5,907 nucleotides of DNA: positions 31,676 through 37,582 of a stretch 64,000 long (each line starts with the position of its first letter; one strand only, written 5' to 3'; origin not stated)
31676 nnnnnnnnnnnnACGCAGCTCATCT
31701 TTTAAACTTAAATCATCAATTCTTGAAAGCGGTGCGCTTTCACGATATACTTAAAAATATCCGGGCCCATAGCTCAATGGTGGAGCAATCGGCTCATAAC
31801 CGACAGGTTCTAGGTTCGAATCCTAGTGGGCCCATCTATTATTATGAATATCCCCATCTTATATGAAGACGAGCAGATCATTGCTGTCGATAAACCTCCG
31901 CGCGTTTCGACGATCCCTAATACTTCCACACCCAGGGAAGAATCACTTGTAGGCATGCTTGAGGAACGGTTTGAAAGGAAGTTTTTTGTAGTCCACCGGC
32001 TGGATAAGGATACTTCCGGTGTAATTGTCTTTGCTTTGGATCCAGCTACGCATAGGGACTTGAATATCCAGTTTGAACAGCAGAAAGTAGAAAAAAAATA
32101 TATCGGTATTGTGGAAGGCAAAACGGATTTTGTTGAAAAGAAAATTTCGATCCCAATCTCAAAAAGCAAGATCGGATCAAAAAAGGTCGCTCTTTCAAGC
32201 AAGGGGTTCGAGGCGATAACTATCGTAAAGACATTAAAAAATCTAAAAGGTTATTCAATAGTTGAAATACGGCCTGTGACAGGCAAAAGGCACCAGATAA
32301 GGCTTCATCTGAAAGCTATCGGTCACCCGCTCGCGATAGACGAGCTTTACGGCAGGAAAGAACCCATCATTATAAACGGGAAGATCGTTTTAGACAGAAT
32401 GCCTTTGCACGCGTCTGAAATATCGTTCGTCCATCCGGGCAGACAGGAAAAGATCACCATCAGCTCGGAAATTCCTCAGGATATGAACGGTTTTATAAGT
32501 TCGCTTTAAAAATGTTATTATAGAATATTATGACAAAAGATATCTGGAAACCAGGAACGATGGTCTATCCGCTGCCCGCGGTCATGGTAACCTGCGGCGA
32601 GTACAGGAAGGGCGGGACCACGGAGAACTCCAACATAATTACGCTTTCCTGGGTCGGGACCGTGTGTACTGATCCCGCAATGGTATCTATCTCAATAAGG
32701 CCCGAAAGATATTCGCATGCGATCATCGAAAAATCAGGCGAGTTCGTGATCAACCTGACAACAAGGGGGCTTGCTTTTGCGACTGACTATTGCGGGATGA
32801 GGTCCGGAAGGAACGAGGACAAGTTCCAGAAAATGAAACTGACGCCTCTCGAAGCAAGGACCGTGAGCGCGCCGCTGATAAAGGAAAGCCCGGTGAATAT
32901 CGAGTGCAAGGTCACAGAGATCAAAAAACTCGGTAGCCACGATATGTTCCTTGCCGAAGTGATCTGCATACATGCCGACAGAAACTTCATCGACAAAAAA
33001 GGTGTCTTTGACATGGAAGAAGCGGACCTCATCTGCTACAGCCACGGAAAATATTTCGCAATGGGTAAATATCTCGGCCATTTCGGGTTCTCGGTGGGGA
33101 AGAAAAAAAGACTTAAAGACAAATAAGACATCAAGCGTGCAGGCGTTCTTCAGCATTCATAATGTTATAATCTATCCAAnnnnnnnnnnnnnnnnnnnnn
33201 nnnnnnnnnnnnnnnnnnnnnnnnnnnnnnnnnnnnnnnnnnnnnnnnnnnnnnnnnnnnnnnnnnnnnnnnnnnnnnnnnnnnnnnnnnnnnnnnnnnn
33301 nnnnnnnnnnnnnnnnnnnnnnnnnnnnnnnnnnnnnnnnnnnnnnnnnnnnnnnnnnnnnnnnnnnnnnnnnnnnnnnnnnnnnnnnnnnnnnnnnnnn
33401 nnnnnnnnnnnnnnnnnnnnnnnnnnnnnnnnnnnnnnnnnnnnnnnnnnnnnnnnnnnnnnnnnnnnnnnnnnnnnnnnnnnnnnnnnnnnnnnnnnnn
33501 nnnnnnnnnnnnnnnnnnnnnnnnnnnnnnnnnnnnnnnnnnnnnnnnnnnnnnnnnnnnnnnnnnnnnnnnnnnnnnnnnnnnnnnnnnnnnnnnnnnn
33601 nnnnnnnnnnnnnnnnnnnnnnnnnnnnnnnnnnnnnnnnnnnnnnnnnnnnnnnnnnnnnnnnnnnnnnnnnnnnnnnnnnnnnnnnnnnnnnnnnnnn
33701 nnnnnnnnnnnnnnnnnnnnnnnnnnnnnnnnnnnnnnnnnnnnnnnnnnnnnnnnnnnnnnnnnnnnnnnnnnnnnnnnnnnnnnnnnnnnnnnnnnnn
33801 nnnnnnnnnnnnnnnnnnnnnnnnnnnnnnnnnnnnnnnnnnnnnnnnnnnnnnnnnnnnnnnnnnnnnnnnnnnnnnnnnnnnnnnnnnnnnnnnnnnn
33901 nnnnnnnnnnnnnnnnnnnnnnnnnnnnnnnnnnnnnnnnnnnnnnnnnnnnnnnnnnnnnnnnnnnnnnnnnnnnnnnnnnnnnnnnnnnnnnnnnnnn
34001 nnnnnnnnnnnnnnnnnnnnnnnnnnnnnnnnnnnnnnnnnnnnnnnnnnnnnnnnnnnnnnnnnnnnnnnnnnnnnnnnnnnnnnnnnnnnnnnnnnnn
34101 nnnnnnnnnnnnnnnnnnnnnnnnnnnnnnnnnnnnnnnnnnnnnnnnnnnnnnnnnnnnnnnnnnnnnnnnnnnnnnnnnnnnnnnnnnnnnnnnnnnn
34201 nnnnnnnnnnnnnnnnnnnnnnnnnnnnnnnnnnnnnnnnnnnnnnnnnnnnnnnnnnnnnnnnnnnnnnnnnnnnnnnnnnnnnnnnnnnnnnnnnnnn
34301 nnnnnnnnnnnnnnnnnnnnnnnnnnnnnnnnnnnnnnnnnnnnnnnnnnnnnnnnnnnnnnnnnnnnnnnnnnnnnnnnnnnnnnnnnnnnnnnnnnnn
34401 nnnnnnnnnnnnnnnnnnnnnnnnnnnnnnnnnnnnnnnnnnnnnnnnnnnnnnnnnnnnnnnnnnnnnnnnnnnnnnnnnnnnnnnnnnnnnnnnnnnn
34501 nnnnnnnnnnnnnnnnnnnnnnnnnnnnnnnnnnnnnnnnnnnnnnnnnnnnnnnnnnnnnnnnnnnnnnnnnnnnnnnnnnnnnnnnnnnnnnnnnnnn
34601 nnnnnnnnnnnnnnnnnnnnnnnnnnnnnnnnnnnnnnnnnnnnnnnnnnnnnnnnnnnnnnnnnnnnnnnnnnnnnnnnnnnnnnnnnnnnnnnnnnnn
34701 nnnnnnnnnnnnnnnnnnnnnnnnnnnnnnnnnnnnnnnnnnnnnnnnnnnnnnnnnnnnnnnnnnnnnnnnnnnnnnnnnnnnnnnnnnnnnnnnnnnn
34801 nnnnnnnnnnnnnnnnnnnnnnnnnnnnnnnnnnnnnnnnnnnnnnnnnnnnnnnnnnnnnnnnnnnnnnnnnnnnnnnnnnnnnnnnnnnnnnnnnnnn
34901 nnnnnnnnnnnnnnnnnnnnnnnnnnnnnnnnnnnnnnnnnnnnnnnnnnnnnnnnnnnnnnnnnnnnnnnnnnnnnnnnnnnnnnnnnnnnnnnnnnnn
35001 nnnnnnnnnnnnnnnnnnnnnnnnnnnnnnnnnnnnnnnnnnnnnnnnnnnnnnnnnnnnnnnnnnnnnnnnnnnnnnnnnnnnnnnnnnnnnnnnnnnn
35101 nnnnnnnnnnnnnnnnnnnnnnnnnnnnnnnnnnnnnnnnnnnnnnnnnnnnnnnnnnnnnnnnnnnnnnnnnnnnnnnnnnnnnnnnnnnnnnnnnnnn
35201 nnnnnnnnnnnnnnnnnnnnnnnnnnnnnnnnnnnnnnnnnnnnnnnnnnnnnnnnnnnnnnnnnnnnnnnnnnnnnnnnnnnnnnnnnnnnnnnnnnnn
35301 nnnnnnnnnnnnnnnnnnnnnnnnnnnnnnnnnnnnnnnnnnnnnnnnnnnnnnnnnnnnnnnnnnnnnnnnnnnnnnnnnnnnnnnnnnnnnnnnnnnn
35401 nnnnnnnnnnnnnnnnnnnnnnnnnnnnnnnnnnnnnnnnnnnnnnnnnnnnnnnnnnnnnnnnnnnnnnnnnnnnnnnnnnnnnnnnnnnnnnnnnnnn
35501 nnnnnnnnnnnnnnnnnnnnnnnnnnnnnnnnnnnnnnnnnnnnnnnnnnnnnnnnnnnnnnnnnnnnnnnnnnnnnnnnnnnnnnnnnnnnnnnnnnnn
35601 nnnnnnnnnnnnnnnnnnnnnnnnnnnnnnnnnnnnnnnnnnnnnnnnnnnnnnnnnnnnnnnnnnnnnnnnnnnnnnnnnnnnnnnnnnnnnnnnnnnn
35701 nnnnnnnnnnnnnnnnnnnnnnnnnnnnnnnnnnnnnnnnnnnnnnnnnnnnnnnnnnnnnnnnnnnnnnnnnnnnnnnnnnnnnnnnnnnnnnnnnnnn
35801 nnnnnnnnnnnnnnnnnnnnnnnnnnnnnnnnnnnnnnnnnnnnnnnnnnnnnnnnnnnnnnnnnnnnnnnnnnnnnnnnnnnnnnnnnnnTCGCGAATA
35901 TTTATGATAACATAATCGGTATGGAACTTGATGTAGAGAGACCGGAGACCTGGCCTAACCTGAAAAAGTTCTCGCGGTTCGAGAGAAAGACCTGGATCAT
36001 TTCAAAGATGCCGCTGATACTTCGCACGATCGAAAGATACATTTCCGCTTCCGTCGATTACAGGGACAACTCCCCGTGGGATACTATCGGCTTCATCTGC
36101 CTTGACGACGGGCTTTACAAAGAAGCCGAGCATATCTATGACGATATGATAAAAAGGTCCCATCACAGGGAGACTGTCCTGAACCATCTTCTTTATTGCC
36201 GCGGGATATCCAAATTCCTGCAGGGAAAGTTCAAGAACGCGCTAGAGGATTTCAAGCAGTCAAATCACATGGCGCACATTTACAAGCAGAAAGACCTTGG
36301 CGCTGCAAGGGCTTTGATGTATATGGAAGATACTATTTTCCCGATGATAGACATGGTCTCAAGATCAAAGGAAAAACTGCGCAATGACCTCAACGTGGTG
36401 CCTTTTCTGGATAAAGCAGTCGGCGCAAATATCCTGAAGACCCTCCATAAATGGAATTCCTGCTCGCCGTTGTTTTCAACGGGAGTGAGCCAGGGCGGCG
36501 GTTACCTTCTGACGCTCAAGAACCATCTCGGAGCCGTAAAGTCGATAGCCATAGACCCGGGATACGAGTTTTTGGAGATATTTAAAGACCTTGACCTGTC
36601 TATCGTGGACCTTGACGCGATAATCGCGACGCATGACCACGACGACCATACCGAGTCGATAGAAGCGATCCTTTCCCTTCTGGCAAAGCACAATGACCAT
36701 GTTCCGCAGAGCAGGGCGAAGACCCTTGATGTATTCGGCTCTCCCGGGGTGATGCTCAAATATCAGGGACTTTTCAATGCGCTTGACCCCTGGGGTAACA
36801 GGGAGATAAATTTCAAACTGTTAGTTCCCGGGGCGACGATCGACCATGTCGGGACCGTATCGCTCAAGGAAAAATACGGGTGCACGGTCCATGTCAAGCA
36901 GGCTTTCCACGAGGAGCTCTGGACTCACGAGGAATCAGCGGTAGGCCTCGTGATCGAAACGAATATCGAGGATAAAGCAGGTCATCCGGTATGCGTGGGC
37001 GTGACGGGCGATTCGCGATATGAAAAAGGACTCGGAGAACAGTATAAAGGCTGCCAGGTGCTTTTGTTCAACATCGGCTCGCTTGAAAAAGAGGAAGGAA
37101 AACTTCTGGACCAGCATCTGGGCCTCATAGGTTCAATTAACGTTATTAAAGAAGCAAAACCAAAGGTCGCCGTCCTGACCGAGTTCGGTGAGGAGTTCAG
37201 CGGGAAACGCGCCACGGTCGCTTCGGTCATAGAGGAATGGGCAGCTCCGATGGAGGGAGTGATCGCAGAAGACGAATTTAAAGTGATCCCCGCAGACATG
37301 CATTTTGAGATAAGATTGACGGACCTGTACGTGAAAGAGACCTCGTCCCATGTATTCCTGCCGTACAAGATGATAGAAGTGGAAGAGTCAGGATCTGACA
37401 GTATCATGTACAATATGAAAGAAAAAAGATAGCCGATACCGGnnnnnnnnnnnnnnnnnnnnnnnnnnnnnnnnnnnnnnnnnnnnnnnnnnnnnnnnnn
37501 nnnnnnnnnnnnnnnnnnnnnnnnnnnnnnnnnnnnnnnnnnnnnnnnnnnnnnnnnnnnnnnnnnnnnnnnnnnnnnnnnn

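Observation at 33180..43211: Accessory-looking envelope block with two paralog pairs (MBL-fold x2, YkuD-like x2) arranged around tRNA-Glu, plus a giant HExxH-propeller-barrel protein and a FadL-type channel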

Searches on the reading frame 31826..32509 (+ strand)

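Call 10: search_protein_families(library=pfam, proteins=[window:31826-32509:+], max_evalue=0.001)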
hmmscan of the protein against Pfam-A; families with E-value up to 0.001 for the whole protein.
window:31826-32509:+ (227 aa): 1 family
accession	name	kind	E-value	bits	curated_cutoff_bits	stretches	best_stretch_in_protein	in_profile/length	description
PF00849.27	PseudoU_synth_2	-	1.4e-29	103.7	26.8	1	18-163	2-151/152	RNA pseudouridylate synthase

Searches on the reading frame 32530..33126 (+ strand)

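Call 10: search_protein_families(library=pfam, proteins=[window:32530-33126:+], max_evalue=0.001)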
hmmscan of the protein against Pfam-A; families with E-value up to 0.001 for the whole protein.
window:32530-33126:+ (198 aa): 1 family
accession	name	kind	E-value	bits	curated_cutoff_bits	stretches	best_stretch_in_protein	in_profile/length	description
PF01613.24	Flavin_Reduct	-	6.1e-30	104.8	27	1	13-152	4-136/153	Flavin reductase like domain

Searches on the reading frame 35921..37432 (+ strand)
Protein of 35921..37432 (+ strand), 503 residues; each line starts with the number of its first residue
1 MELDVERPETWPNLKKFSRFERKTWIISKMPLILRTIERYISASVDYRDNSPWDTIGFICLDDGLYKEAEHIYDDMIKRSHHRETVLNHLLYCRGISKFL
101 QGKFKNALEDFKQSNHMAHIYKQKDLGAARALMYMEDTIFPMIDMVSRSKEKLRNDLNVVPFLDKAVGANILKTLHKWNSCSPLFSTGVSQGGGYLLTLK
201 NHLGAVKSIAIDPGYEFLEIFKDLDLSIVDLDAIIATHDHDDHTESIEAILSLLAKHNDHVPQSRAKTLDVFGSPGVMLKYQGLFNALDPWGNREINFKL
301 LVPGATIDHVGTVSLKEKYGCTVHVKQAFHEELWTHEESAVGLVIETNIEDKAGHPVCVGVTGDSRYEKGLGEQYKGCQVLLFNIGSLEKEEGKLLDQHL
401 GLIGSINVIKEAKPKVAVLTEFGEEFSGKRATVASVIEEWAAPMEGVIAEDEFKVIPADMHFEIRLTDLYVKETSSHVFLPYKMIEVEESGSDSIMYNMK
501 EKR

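Call 4: search_protein_families(library=pfam, proteins=[window:35921-37432:+], max_evalue=0.01)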
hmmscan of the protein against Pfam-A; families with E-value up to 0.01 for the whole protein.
window:35921-37432:+ (503 aa): 4 families
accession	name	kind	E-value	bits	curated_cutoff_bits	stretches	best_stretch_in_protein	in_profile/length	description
PF12706.13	Lactamase_B_2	-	1.3e-11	44.9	27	1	209-420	3-198/200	Beta-lactamase superfamily domain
PF00515.34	TPR_1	-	0.0018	18.4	27.8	0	91-113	4-26/34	Tetratricopeptide repeat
PF07719.23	TPR_2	-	0.0025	18.3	27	0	90-113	3-26/34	Tetratricopeptide repeat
PF25570.1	TPR_DENND3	-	0.0071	16.7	27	0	77-113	36-72/115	DENND3-like, TPR repeats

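Call 5: search_protein_families(library=ncbifam, proteins=[window:35921-37432:+], max_evalue=0.01)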
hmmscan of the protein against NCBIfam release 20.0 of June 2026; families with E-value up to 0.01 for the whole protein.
window:35921-37432:+ (503 aa): 3 families
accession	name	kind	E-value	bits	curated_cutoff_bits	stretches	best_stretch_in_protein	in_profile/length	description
TIGR02651.1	RNase_Z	equivalog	2.8e-06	26.6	292.95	1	211-306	32-121/302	ribonuclease Z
TIGR03413.1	GSH_gloB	equivalog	0.00059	19.3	200.8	1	207-252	21-65/248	hydroxyacylglutathione hydrolase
NF000801.0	PRK00055.1-3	equivalog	0.0029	16.7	252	0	221-297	44-115/307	ribonuclease Z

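Call 34: search_solved_structures(query=window:35921-37432:+, max_evalue=1)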
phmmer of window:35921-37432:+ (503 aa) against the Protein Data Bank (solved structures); distinct sequences matched with E-value up to 1: 3.
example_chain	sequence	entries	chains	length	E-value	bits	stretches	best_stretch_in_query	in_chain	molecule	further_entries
8gyg_A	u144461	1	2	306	0.063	15.5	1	224-287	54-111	Arysulfatase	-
2wyl_A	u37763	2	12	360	0.36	13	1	226-268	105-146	L-ASCORBATE-6-PHOSPHATE LACTONASE ULAG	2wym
3bv6_A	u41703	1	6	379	1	11.5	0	219-261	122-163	Metal-dependent hydrolase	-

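Call 80: find_related_loci(query=window:35921-37432:+, collection=metagenome_contigs, flank=10000)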
Query window:35921-37432:+ (503 aa) in metagenome_contigs; peptide patterns used: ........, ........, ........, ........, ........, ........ (x = any residue, [..] = any of these).
118 stretches matched a pattern; 67 encode a relative of the query (tblastn E <= 1e-3); 67 distinct loci.
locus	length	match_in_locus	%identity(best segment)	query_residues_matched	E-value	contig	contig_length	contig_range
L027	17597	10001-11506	86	1-502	0e+0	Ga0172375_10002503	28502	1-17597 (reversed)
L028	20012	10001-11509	68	1-503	0e+0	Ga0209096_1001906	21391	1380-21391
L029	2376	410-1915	69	1-502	0e+0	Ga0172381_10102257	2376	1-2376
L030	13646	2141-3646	69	1-502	0e+0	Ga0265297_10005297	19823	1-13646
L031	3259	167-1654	67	1-502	0e+0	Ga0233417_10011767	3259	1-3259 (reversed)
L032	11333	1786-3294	64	1-503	0e+0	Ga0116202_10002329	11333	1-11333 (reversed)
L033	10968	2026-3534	64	1-503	0e+0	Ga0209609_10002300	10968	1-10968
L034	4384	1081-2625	56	1-503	0e+0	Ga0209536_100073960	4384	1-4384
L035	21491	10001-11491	54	3-501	4e-177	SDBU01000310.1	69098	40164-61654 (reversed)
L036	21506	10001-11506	52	1-497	5e-176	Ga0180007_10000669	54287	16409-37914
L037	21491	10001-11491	53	1-497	4e-174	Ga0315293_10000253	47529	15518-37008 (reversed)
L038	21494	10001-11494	52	1-497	6e-174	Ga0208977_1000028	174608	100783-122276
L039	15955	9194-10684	52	3-501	6e-173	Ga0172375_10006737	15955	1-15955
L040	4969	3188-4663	52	3-497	5e-177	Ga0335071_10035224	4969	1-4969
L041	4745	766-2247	53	1-497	2e-176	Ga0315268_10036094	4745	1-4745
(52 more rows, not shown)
